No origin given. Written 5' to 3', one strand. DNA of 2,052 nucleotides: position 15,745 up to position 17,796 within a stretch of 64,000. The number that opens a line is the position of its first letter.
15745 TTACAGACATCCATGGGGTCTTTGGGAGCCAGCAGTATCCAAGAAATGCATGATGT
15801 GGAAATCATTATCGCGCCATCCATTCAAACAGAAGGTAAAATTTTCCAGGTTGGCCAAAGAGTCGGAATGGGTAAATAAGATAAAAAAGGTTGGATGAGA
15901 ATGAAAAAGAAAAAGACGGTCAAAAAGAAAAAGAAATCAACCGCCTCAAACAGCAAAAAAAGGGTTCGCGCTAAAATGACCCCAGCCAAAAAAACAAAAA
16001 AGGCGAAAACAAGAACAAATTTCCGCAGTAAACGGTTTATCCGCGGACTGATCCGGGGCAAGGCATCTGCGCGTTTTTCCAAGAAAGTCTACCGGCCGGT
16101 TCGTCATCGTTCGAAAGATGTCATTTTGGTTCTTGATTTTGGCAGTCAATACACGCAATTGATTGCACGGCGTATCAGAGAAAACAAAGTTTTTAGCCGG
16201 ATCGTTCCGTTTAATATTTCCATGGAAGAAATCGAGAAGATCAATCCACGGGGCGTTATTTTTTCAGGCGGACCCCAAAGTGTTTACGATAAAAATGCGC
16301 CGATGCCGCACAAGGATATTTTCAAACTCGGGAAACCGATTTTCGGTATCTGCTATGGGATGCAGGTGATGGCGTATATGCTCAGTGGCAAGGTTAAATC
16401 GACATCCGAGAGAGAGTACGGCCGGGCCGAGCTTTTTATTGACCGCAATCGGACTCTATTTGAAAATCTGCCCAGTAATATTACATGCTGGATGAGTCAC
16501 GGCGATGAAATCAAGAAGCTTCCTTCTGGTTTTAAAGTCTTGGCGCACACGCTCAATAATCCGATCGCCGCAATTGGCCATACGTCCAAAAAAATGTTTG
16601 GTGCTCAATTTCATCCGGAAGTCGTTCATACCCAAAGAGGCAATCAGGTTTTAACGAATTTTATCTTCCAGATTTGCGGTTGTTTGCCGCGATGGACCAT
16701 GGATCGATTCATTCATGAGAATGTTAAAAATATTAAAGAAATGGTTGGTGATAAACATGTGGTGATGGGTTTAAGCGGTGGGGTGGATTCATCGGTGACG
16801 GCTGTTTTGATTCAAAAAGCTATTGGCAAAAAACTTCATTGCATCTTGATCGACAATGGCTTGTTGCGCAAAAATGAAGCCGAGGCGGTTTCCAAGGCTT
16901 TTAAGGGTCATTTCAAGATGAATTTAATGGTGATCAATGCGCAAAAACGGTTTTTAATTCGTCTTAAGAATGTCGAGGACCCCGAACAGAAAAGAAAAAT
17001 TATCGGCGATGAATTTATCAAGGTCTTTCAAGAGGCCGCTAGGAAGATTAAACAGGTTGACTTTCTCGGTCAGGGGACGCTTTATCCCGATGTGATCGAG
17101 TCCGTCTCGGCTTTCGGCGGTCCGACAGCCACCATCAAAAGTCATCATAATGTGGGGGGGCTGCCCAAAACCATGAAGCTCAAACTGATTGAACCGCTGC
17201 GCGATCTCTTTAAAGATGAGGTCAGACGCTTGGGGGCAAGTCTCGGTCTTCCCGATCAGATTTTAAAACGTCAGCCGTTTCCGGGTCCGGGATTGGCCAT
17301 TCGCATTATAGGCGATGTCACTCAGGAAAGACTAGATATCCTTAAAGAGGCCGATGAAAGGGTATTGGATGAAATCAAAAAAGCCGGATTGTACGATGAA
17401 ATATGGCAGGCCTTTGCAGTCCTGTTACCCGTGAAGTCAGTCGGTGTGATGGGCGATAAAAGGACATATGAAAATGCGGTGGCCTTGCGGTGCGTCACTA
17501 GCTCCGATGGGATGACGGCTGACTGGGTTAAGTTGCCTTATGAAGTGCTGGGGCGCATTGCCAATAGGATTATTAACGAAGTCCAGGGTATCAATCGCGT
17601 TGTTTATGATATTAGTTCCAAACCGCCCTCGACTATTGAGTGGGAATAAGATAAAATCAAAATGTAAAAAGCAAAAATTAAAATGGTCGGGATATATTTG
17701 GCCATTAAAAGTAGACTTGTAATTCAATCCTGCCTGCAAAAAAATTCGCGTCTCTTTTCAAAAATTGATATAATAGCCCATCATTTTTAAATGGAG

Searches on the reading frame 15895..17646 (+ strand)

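Call 67: search_protein_families(library=pfam, proteins=[window:15895-17646:+], max_evalue=0.01)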
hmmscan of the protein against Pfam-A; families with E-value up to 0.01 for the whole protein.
window:15895-17646:+ (584 aa): 8 families
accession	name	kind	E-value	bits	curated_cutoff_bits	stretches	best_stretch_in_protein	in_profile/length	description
PF00117.34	GATase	-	3.1e-48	164.4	22.8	1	78-259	1-189/190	Glutamine amidotransferase class-I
PF00958.27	GMP_synt_C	-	1.4e-47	160.1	27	1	492-583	1-92/92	GMP synthase C terminal domain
PF02540.23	NAD_synthase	-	1e-12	48.1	21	1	278-352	10-84/242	NAD synthase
PF07722.19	Peptidase_C26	-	1.3e-09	38.6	20.5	1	142-242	101-219/219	Peptidase C26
PF03054.22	tRNA_Me_trans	-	7.1e-05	23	20.6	1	288-325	2-38/202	tRNA methyl transferase HUP domain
PF06508.19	QueC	-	0.00083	19.4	22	0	289-337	2-49/210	Queuosine biosynthesis protein QueC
PF00733.27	Asn_synthase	-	0.0014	18.7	21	1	282-329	13-60/354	Asparagine synthase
PF00764.25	Arginosuc_synth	-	0.0035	17.8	27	1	289-354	2-66/162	Arginosuccinate synthase N-terminal HUP domain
